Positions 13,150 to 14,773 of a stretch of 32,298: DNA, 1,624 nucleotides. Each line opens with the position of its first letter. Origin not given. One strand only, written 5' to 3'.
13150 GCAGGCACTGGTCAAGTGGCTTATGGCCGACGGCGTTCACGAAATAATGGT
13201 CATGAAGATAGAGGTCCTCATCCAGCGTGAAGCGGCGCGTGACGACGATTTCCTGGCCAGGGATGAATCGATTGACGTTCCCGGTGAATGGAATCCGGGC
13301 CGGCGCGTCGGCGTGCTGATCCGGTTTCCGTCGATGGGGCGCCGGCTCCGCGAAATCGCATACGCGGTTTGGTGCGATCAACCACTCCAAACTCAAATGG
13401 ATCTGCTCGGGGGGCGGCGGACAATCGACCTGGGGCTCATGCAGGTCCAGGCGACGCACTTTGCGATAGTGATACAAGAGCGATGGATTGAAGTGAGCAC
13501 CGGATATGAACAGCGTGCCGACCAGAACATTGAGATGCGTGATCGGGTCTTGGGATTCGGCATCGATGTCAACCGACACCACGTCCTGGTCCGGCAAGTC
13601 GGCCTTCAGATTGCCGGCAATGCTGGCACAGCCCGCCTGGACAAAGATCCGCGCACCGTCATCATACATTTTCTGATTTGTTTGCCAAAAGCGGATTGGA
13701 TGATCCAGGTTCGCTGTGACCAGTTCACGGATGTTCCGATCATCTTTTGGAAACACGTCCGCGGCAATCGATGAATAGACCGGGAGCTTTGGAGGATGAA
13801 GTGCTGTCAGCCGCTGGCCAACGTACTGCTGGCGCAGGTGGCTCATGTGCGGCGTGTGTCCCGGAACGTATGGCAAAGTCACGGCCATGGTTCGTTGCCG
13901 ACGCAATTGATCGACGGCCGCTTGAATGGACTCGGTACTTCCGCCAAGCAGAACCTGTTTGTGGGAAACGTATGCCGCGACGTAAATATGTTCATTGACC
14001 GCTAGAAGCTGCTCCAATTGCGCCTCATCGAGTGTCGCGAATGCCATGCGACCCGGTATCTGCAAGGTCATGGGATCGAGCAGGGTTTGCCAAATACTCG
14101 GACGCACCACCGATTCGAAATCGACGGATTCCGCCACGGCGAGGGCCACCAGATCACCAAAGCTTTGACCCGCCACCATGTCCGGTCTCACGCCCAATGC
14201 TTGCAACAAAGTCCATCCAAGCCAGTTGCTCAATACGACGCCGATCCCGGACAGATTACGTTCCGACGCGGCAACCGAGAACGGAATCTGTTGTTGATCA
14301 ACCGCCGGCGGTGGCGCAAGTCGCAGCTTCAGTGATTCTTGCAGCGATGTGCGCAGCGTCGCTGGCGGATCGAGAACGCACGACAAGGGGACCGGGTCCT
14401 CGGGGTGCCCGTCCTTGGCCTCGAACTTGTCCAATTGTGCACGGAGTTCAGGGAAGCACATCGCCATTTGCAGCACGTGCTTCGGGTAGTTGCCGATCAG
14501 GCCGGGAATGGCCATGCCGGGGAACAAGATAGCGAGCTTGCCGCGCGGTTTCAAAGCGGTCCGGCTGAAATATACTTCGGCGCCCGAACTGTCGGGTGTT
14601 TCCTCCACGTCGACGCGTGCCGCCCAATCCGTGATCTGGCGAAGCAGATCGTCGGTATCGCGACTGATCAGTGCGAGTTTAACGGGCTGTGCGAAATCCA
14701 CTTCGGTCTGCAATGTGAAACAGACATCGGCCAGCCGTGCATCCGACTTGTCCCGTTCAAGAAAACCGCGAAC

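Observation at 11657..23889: Stand-alone, translationally coupled two-gene iterative PKS mixing PUFA-synthase and enediyne-PKSE logic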

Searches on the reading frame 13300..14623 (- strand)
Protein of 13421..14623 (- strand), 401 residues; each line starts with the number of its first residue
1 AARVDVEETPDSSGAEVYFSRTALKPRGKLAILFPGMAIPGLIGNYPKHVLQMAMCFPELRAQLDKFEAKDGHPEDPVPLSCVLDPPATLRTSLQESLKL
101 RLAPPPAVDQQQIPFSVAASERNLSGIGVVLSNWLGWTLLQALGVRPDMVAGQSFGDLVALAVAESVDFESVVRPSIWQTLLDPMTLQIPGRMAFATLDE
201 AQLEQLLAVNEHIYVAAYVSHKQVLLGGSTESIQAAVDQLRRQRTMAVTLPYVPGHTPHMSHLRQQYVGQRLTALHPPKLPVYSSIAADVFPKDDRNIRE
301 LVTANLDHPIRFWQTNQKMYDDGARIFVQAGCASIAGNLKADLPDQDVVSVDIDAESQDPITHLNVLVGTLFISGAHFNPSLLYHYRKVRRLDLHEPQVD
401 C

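Call 54: search_protein_families(library=pfam, proteins=[window:13300-14620:-], max_evalue=10)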
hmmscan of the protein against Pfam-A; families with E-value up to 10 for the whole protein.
window:13300-14620:- (440 aa): 2 families
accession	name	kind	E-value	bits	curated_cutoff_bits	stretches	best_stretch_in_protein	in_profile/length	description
PF00698.26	Acyl_transf_1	-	1.4e-17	64.6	32.7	1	138-329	76-265/319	Acyl transferase domain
PF14067.11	LssY_C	-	0.077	13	25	1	302-355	89-145/188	LssY C-terminus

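Call 68: search_solved_structures(query=window:13421-14623:-, max_evalue=0.01)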
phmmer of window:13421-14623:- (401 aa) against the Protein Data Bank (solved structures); distinct sequences matched with E-value up to 0.01: 66 (the best 60 are shown).
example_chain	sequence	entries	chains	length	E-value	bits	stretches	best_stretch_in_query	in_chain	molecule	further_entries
5ypv_A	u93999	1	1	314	4e-17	65.4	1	134-362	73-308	Malonyl CoA-acyl carrier protein transacylase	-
2cuy_A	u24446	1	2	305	6.6e-12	48.2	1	139-351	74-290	Malonyl CoA-[acyl carrier protein] transacylase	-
7ahb_A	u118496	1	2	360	1.4e-11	47.2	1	137-316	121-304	Phthiocerol synthesis polyketide synthase type I PpsC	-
4rr5_A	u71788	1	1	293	4.6e-11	45.4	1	138-349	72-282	Malonyl CoA-acyl carrier protein transacylase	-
3tqe_A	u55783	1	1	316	3.5e-10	42.5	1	142-340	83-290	Malonyl-CoA-[acyl-carrier-protein] transacylase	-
6l3m_A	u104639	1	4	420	3.9e-10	42.4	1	139-333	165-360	Polyketide synthase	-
6l3n_A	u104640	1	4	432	4.2e-10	42.3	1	139-333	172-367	polyketide synthase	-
6j0u_A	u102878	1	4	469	4.7e-10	42.1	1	139-333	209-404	Type 1 modular polyketide synthase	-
7akc_A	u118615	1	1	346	7.4e-10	41.4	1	139-315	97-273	Phenolpthiocerol synthesis type-I polyketide synthase ppsA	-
3ptw_A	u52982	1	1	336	1e-09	41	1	127-375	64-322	Malonyl CoA-acyl carrier protein transacylase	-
3im8_A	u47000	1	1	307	6.5e-09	38.4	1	136-337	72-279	Malonyl acyl carrier protein transacylase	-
4qbu_A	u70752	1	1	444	2.6e-08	36.4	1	139-345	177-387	ZmaA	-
7agp_A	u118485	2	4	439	3.6e-08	35.9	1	135-333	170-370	Mycocerosic acid synthase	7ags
5bp1_A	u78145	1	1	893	4.3e-08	35.7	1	140-330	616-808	Mycocerosic acid synthase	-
5dz6_A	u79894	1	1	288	7e-08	34.9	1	144-335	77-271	Polyketide biosynthesis malonyl CoA-acyl carrier protein transacylase PksC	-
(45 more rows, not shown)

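Call 100: predict_structure(alignment_id=A3)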
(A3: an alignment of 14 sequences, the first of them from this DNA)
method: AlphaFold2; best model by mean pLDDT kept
length: 358 residues; sequences in the alignment: 14
mean_pLDDT: 84.6   pTM: 0.88
mean pLDDT of the five models: 84.6, 84.3, 84.2, 79.3, 74.6
residues with pLDDT >= 90: 164; 70-90: 144; 50-70: 45; < 50: 5
segments of 3 or more residues with pLDDT < 50: 21-23
pLDDT, mean of each block of 10 residues (from residue 1): 62 85 63 88 91 71 89 89 80 59 78 92 93 92 95 87 63 89 94 92 91 93 95 88 79 82 95 94 90 92 94 70 77 82 87 87
secondary structure, 60 per line:
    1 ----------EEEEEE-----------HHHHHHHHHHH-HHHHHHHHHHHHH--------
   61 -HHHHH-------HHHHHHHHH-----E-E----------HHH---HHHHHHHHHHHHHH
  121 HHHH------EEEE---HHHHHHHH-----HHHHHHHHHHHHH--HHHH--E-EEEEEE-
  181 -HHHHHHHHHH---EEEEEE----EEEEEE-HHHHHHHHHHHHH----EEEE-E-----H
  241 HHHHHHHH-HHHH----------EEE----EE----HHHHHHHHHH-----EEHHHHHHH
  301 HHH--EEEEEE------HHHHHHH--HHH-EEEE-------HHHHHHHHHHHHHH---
elements in order: E11-16 H28-38 H40-52 H62-66 H74-82 H107-124 E131-134 H138-145 H151-163 H166-169 E174-179 H182-191 E195-200 E205-210 H212-224 E229-232 H240-248 H250-253 E264-266 H277-286 H294-303 E306-311 H318-324 E331-334 H342-355

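Call 102: fold_search(model_id=the predicted structure, library=pdb)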
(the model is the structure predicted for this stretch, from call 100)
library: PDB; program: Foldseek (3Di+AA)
matches with E <= 10: 811; with E <= 0.001: 236
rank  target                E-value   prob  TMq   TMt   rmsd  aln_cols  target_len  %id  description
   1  7s6c_A                7.3e-19  1.00  0.72  0.31   4.3       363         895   17  CryoEM structure of modular PKS holo-Lsd14 stalled at the condensation step and bound to antibody fragment 1B2, compos (released 2021-11-03)
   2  6iyo_A                8.2e-19  1.00  0.73  0.62   3.9       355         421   18  Crystal Structure of the acyltransferase domain from the second module of the salinomycin polyketide synthase (released 2019-07-10)
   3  6iyo_B                2.1e-18  1.00  0.71  0.62   3.7       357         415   17  Crystal Structure of the acyltransferase domain from the second module of the salinomycin polyketide synthase (released 2019-07-10)
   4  8jpt_C                3.2e-18  1.00  0.72  0.62   4.8       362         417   20  Crystal Structure of the acyltransferase domain from the eighth module of the spinosad polyketide synthase (released 2024-06-19)
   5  7s6b_A                4.9e-18  1.00  0.73  0.31   4.7       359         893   18  Crystal structure of modular polyketide synthase apo-Lsd14 from the Lasalocid biosynthesis pathway, trapped in the tra (released 2021-11-03)
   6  7s6b_B                4.9e-18  1.00  0.72  0.31   4.6       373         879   16  Crystal structure of modular polyketide synthase apo-Lsd14 from the Lasalocid biosynthesis pathway, trapped in the tra (released 2021-11-03)
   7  7s6d_B                6.5e-18  1.00  0.72  0.31   4.1       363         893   17  CryoEM structure of modular PKS holo-Lsd14 bound to antibody fragment 1B2, composite structure (released 2021-11-03)
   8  9iyw                  8.2e-18  1.00  0.75  0.34   3.4       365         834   18  Crystal structure of chimeric KSQ-AT didomain (released 2025-08-06)
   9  2cuy_A                8.7e-18  1.00  0.71  0.82   3.4       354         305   19  Crystal structure of malonyl CoA-acyl carrier protein transacylase from Thermus thermophilus HB8 (released 2006-06-13)
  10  6j0u_B                9.2e-18  1.00  0.69  0.60   4.4       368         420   19  Crystal Structure of the acyltransferase domain from the third module of the ansamitocin polyketide synthase (released 2019-12-18)
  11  6j0u_A                1.8e-17  1.00  0.67  0.58   5.8       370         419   19  Crystal Structure of the acyltransferase domain from the third module of the ansamitocin polyketide synthase (released 2019-12-18)
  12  2qo3_B                2.1e-17  1.00  0.73  0.32   4.8       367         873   16  Crystal Structure of [KS3][AT3] didomain from module 3 of 6-deoxyerthronolide B synthase (released 2007-09-04)
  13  3h0p_A                2.7e-17  1.00  0.69  0.80   3.9       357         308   17  2.0 Angstrom Crystal Structure of an Acyl Carrier Protein S-malonyltransferase from Salmonella typhimurium. (released 2009-04-21)
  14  8jpt_A                2.7e-17  1.00  0.65  0.57   6.2       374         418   20  Crystal Structure of the acyltransferase domain from the eighth module of the spinosad polyketide synthase (released 2024-06-19)
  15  8jpu_D                2.8e-17  1.00  0.72  0.69   4.6       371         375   16  Crystal Structure of the acyltransferase domain from the fifth module of the tylosin polyketide synthase (released 2024-06-19)
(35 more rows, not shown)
